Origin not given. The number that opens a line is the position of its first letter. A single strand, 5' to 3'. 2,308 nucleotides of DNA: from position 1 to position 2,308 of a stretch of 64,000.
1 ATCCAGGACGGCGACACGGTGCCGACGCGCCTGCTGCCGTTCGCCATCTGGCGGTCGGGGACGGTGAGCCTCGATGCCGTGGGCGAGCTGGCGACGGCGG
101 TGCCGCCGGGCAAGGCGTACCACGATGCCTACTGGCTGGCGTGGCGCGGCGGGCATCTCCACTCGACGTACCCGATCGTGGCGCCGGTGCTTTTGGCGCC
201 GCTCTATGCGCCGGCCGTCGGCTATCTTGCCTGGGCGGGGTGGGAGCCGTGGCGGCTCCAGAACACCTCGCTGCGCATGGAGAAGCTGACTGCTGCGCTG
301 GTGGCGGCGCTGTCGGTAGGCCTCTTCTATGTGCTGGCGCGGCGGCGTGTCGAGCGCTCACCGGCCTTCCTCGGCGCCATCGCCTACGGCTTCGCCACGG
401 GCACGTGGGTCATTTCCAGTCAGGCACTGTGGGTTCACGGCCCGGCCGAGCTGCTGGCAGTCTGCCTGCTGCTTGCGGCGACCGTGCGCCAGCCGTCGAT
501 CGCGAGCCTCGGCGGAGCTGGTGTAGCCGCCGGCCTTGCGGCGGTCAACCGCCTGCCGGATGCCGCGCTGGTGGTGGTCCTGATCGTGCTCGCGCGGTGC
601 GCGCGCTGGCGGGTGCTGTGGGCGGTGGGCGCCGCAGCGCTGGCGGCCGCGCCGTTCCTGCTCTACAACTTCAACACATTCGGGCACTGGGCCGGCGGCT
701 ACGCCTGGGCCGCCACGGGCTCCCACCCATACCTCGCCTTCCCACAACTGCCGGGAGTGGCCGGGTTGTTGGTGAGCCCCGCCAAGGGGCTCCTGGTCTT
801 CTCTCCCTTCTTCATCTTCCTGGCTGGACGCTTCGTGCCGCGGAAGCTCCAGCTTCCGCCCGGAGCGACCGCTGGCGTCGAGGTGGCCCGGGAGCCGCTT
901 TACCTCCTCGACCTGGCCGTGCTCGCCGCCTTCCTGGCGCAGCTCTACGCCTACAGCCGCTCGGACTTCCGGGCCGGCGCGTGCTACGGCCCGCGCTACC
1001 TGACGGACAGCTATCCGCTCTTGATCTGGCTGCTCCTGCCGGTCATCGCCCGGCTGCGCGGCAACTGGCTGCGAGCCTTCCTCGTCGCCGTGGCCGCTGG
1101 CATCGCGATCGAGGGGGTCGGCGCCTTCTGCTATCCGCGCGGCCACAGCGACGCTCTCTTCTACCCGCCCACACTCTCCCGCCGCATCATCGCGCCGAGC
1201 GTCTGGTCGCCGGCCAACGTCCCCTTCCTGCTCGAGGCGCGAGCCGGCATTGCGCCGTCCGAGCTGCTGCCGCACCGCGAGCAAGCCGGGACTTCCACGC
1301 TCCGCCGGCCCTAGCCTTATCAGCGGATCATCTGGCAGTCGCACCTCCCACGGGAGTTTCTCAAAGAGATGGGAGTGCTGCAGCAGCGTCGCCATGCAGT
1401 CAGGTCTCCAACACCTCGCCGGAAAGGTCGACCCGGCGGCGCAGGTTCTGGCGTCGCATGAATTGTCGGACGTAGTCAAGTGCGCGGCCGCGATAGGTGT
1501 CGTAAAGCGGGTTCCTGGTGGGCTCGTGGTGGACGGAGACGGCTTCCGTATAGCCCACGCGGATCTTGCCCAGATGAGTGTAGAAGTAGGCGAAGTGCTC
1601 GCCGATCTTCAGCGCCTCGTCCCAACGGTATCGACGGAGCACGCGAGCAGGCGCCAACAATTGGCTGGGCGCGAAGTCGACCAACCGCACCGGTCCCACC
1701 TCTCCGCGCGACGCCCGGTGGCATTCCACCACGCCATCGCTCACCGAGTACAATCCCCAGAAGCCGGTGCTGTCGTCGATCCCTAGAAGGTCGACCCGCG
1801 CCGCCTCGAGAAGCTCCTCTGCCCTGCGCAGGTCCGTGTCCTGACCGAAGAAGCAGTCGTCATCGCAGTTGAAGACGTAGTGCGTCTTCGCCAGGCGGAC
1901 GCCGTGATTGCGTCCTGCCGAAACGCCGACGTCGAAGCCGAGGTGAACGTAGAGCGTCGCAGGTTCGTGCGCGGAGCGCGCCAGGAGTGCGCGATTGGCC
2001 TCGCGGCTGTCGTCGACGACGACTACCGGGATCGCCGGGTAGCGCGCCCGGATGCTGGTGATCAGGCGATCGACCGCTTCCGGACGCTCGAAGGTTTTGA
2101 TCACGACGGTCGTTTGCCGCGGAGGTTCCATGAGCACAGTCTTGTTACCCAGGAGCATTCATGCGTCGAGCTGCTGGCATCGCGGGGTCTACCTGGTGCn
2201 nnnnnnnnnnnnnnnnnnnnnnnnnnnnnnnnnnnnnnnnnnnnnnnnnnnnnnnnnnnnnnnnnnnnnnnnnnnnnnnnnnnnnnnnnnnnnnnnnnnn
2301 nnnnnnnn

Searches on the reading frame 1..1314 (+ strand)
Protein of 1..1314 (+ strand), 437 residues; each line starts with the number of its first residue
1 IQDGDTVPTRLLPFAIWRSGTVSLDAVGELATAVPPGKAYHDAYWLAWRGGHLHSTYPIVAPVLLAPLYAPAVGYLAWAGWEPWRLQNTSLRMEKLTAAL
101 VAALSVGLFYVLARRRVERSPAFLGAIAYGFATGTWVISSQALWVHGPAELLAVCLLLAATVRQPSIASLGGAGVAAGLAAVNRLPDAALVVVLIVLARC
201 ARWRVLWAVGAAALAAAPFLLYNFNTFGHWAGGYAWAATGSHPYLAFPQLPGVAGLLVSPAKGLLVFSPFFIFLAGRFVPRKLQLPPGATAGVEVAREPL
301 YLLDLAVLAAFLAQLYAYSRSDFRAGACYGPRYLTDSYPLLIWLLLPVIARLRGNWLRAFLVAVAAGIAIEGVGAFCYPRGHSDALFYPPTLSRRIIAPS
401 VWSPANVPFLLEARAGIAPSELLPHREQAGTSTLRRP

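Call 10: search_protein_families(library=pfam, proteins=[window:1-1314:+], max_evalue=0.001)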
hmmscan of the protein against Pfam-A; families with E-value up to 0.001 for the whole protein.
window:1-1314:+ (437 aa): 1 family
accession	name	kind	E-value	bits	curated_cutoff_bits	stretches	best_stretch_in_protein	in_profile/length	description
PF19625.5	DUF6130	-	0.00072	19.8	23.7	0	174-256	41-121/153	Family of unknown function (DUF6130)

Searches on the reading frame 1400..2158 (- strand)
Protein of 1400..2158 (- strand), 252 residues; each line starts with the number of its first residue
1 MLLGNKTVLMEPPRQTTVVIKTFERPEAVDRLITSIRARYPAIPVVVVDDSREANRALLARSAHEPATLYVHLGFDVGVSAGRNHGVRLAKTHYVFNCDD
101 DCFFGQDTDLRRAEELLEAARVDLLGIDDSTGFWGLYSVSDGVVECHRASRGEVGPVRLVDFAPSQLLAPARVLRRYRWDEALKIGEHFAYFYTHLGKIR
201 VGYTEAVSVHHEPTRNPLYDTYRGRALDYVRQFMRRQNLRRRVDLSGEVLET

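Call 10: search_protein_families(library=pfam, proteins=[window:1400-2158:-], max_evalue=0.001)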
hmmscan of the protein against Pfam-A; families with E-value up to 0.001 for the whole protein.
window:1400-2158:- (252 aa): 1 family
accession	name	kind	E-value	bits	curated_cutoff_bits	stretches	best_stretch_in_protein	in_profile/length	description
PF00535.33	Glycos_transf_2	-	1.9e-14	54.4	23.3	1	17-123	1-111/168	Glycosyl transferase family 2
